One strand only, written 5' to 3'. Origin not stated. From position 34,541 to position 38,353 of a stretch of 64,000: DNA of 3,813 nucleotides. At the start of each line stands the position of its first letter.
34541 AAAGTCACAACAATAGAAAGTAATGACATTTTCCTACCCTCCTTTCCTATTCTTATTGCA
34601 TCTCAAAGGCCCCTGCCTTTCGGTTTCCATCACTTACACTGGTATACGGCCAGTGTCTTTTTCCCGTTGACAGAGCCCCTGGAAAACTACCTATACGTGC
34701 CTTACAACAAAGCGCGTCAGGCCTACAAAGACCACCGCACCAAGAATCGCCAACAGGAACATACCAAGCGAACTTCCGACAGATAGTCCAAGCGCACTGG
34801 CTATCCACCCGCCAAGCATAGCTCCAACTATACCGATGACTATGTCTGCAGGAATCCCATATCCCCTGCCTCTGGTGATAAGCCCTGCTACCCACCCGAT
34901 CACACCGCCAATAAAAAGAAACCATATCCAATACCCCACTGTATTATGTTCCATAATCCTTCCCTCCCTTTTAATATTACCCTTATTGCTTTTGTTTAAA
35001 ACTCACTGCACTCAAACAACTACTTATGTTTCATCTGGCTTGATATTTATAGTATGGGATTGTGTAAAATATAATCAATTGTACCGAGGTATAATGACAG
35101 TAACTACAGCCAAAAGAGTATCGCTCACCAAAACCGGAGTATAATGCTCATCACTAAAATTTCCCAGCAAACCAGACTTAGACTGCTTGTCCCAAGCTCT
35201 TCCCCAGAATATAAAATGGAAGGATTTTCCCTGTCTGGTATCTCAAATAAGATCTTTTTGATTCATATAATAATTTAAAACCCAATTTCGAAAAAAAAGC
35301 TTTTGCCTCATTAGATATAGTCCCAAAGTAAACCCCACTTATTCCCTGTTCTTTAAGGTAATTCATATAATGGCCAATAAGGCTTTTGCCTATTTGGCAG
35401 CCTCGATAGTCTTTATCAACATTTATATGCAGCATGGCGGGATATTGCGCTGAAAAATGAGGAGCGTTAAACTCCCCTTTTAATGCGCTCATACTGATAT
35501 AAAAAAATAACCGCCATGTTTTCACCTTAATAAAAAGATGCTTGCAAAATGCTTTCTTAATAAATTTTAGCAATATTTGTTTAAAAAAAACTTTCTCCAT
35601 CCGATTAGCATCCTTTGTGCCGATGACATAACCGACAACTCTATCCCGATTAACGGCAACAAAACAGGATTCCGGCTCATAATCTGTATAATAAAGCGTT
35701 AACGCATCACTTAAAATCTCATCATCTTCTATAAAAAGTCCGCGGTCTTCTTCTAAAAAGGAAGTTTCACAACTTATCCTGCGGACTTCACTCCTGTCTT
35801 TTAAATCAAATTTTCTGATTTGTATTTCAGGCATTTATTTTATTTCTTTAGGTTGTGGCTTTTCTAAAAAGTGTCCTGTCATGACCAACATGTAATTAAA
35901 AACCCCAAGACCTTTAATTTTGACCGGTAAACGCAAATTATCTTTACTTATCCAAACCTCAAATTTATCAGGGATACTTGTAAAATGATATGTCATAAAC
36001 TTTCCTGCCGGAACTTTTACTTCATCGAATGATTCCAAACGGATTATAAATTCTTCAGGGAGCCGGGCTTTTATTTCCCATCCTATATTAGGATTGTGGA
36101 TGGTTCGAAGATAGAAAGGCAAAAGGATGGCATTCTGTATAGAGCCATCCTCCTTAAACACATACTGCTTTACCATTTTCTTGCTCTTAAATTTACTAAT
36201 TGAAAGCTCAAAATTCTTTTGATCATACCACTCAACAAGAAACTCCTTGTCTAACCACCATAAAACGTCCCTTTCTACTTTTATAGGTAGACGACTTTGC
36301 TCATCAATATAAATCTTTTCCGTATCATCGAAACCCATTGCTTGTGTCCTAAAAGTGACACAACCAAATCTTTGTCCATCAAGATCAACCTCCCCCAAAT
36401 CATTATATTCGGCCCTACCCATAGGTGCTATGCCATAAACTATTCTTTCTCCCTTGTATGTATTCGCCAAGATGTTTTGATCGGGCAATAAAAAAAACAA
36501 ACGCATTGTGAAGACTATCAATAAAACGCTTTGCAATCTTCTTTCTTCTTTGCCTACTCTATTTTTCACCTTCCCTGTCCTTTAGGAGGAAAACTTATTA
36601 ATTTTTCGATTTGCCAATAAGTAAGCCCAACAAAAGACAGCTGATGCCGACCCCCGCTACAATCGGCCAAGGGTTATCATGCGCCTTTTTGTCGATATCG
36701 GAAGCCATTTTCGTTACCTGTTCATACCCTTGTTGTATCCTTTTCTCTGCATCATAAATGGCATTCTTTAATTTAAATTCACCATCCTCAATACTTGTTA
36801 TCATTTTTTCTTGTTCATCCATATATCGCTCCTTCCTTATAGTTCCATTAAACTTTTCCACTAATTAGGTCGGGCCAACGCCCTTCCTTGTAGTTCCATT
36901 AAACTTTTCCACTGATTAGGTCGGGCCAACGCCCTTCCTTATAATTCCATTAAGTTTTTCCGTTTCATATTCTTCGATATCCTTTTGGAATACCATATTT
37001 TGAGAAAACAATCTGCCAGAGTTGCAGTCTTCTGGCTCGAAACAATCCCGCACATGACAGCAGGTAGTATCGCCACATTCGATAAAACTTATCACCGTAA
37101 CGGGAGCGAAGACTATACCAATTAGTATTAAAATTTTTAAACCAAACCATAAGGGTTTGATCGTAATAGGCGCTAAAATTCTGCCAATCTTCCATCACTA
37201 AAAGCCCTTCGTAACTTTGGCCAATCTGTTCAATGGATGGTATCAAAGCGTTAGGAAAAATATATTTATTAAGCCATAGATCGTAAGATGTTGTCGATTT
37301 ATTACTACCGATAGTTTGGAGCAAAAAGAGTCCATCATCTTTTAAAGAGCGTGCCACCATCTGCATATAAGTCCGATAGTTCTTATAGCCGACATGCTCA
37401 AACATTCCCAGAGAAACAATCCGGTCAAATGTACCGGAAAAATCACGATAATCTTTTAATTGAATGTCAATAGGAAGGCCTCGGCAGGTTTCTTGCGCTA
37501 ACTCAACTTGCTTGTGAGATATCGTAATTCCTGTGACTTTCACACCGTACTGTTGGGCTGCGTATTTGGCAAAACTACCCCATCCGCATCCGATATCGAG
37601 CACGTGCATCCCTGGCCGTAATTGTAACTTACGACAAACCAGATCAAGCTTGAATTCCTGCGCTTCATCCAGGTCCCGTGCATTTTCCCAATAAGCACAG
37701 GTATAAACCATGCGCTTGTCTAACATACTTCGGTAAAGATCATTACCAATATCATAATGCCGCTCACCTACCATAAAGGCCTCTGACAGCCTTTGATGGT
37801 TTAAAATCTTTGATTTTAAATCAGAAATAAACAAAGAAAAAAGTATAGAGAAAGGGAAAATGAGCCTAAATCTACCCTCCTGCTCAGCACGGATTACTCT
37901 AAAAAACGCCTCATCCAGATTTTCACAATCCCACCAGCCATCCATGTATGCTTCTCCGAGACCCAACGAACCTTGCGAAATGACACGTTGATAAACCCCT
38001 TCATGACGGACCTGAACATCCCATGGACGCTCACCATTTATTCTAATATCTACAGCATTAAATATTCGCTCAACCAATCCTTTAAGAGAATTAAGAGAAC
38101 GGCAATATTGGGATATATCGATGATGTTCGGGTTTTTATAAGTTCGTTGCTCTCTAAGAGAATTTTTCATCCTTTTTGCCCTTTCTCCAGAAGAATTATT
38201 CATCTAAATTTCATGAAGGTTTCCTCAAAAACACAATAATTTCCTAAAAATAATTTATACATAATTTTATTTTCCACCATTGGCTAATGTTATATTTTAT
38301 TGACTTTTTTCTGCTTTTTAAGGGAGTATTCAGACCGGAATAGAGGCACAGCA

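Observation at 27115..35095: Recurrent 18-bp palindrome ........-N2-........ upstream of four transcription units: candidate operator of a local regulon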

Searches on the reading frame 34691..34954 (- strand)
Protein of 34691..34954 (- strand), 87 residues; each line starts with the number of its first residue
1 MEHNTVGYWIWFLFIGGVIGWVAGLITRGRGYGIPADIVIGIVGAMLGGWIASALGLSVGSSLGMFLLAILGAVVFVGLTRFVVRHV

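Call 8: search_protein_families(library=pfam, proteins=[window:34691-34954:-], max_evalue=0.01)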
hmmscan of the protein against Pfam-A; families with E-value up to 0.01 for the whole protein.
window:34691-34954:- (87 aa): 1 family
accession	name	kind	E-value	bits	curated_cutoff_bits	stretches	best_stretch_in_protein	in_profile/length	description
PF04226.18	Transgly_assoc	-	9e-10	39.1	25.3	1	38-85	1-49/49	Transglycosylase associated protein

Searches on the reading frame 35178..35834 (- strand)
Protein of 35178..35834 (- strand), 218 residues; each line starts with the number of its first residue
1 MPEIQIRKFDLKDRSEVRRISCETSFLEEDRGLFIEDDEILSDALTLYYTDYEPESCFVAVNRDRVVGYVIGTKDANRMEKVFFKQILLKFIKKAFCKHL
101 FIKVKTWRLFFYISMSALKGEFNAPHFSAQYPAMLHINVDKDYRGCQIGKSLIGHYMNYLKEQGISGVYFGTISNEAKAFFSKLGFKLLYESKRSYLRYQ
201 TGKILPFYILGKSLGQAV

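Call 8: search_protein_families(library=pfam, proteins=[window:35178-35834:-], max_evalue=0.01)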
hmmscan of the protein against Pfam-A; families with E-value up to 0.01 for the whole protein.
window:35178-35834:- (218 aa): 4 families
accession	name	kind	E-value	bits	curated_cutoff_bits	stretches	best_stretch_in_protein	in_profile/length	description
PF00583.31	Acetyltransf_1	-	2.9e-10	40.9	20.7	1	131-186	59-116/116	Acetyltransferase (GNAT) family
PF13508.13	Acetyltransf_7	-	1.1e-09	38.9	27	1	135-187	30-83/84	Acetyltransferase (GNAT) domain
PF13673.13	Acetyltransf_10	-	4.3e-06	27.2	23.6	1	136-189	56-110/128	Acetyltransferase (GNAT) domain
PF13420.13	Acetyltransf_4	-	1.2e-05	25.8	24.3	1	106-195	48-143/155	Acetyltransferase (GNAT) domain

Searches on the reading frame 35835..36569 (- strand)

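Call 8: search_protein_families(library=pfam, proteins=[window:35835-36569:-], max_evalue=0.01)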
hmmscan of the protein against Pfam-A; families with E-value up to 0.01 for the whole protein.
window:35835-36569:- (244 aa): 1 family
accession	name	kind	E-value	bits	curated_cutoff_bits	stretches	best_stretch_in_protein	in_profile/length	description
PF11306.15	DUF3108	-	2.3e-05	24.8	26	1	79-219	45-196/209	Protein of unknown function (DUF3108)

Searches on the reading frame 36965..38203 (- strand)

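Call 8: search_protein_families(library=pfam, proteins=[window:36965-38203:-], max_evalue=0.01)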
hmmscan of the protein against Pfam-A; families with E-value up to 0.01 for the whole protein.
window:36965-38203:- (412 aa): 10 families
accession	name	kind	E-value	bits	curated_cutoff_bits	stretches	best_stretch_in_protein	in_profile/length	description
PF02353.26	CMAS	-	1.4e-86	290.7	27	1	141-398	5-273/273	Mycolic acid cyclopropane synthetase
PF13649.12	Methyltransf_25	-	4.1e-17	63.1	27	1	201-291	1-97/97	Methyltransferase domain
PF13489.12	Methyltransf_23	-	7.7e-16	58.7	27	1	189-316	13-136/164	Methyltransferase domain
PF08241.18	Methyltransf_11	-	5.7e-15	56.2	21.2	1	202-294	1-94/95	Methyltransferase domain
PF08242.18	Methyltransf_12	-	2.6e-11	44.5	30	1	202-293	1-98/98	Methyltransferase domain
PF13847.12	Methyltransf_31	-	4.9e-10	39.7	27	1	196-299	2-113/145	Methyltransferase domain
PF01728.25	FtsJ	-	2.8e-07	31.1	24.1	1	184-241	7-68/181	FtsJ-like methyltransferase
PF05175.20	MTS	-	1.6e-05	25.1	23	1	189-285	23-125/170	Methyltransferase small domain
PF07021.18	MetW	-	0.00094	19.3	21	1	195-244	11-58/193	Methionine biosynthesis protein MetW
PF01135.25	PCMT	-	0.0016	18.7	20.3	1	188-237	64-112/210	Protein-L-isoaspartate(D-aspartate) O-methyltransferase (PCMT)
